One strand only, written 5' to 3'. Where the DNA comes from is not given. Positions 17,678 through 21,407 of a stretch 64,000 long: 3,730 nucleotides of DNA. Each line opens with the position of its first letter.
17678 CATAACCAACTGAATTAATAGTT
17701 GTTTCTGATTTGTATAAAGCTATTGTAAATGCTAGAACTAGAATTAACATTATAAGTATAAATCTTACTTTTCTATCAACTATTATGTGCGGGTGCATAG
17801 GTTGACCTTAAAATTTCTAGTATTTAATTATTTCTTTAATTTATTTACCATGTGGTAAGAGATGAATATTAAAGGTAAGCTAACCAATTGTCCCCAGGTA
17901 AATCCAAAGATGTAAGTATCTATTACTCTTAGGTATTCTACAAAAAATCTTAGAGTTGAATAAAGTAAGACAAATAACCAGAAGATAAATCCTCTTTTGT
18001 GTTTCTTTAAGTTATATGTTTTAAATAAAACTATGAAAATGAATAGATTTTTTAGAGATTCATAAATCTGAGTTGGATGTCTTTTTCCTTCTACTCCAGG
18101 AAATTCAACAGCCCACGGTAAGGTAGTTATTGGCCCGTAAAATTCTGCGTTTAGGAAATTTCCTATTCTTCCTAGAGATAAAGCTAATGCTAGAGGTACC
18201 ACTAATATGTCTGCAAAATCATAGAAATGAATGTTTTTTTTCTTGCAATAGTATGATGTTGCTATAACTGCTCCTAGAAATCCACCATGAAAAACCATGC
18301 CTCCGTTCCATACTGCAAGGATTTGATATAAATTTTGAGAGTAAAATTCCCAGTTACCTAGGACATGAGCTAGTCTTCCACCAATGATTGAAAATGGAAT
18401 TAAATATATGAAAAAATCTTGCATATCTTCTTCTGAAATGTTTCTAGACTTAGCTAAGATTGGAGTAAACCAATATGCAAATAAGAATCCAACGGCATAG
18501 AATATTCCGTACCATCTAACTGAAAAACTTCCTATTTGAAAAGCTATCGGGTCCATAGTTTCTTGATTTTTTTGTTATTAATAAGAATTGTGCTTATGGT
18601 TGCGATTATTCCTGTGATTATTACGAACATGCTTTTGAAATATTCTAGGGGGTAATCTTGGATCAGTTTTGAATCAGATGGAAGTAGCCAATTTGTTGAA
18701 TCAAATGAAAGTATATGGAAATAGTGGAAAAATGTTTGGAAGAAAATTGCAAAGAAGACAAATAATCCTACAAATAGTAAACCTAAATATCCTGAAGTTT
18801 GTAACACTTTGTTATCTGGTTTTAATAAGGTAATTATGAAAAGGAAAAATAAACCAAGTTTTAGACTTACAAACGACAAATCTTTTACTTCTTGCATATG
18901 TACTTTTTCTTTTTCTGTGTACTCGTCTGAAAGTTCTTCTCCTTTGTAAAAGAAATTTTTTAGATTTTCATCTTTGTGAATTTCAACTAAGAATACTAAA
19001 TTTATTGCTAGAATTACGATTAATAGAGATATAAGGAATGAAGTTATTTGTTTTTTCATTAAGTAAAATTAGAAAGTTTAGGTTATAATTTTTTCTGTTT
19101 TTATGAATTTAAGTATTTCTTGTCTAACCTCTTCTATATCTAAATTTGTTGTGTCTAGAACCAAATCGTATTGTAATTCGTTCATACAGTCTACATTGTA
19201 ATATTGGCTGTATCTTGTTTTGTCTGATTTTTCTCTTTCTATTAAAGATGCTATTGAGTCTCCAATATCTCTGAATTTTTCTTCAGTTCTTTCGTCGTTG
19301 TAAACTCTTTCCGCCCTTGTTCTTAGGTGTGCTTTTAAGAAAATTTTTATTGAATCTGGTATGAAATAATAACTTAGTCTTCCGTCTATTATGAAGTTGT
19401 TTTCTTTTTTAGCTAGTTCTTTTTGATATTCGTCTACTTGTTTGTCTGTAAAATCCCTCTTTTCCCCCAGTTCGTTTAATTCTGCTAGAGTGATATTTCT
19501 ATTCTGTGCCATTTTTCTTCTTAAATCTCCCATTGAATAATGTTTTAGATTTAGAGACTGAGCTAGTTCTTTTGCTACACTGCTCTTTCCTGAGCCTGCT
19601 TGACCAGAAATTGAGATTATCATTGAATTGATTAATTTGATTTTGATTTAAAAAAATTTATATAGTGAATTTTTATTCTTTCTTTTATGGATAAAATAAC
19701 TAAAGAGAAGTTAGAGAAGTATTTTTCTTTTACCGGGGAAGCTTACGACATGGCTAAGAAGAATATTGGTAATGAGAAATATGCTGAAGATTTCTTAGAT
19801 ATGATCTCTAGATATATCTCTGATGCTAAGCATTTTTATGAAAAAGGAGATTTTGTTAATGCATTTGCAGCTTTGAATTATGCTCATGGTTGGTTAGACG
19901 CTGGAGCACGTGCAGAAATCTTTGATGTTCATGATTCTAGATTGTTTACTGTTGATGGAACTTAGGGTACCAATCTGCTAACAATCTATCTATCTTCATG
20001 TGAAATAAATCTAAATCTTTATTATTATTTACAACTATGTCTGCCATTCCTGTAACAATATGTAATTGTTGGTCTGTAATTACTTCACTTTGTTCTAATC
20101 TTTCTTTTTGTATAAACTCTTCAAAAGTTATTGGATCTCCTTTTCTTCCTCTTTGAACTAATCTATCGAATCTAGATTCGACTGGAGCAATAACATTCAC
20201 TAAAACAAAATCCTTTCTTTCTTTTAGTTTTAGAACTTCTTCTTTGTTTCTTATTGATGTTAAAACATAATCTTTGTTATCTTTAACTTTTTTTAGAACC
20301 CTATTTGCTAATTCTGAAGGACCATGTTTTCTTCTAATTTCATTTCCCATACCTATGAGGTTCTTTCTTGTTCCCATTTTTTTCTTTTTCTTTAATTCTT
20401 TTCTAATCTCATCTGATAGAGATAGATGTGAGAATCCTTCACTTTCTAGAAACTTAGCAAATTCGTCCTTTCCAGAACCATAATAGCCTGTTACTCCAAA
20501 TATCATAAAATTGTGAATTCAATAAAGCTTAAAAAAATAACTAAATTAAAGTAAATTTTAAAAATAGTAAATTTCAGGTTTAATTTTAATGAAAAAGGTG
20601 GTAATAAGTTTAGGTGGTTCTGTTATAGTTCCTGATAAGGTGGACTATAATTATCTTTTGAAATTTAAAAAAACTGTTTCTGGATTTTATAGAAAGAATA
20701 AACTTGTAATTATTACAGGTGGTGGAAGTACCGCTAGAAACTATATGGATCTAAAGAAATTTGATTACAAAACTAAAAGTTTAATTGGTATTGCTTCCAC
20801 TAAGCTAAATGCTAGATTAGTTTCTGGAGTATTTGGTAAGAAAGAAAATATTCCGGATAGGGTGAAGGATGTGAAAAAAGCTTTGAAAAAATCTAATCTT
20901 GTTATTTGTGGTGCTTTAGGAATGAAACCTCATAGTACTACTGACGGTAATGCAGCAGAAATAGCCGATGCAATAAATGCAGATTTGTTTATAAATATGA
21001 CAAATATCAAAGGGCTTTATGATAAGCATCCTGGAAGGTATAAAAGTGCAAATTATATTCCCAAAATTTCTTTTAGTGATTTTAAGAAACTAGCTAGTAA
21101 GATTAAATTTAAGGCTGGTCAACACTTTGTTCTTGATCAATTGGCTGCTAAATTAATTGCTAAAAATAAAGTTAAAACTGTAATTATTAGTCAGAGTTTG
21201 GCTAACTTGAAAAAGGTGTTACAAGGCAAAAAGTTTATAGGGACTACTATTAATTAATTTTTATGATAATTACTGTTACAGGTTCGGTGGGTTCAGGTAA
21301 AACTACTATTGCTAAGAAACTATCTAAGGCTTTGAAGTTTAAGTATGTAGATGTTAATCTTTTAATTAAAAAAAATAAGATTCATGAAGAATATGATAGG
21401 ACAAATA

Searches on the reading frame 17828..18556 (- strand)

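Call 55: search_protein_families(library=pfam, proteins=[window:17828-18556:-], max_evalue=0.0001)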
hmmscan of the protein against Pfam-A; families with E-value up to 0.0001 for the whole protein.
window:17828-18556:- (242 aa): 1 family
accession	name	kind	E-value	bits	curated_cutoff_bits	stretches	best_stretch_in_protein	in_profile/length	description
PF01790.23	LGT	-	2.1e-73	247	24.9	1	3-236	1-237/240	Prolipoprotein diacylglyceryl transferase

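Call 68: search_protein_families(library=ncbifam, proteins=[window:17828-18556:-], max_evalue=0.00001)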
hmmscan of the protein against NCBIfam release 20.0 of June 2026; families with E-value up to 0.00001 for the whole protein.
window:17828-18556:- (242 aa): 7 families
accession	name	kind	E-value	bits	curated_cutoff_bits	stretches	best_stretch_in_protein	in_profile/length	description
TIGR00544.1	lgt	equivalog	1.3e-55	188.7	118.9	1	2-233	11-262/280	prolipoprotein diacylglyceryl transferase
NF000784.0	PRK00052.4-5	subfamily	3.7e-41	141.2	409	2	1-153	1-154/298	prolipoprotein diacylglyceryl transferase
NF000778.0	PRK00052.3-4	equivalog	1e-32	113.8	334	1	2-234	2-238/252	prolipoprotein diacylglyceryl transferase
NF000779.0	PRK00052.3-5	equivalog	3.4e-30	105.7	405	1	2-208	7-204/257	prolipoprotein diacylglyceryl transferase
NF000775.0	PRK00052.2-5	equivalog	2.3e-27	96.1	428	1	9-235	18-272/288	prolipoprotein diacylglyceryl transferase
NF009611.0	PRK13108.1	equivalog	8.7e-26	90.9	636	1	6-151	16-165/476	prolipoprotein diacylglyceryl transferase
NF000780.0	PRK00052.4-1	equivalog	5.3e-07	29.1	547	0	48-224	65-259/327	prolipoprotein diacylglyceryl transferase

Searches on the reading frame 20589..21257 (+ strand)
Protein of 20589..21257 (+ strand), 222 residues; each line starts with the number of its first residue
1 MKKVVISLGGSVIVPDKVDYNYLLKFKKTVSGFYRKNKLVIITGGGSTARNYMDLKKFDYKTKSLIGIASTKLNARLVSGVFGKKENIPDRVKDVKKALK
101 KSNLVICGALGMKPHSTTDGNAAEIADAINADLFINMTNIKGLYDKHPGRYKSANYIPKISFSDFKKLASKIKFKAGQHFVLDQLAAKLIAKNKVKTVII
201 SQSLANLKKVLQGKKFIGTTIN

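Call 55: search_protein_families(library=pfam, proteins=[window:20589-21257:+], max_evalue=0.0001)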
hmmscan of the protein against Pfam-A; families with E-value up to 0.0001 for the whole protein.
window:20589-21257:+ (222 aa): 1 family
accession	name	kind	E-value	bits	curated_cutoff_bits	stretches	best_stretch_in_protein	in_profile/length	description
PF00696.33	AA_kinase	-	3.1e-25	89.7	24.9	1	2-201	1-234/234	Amino acid kinase family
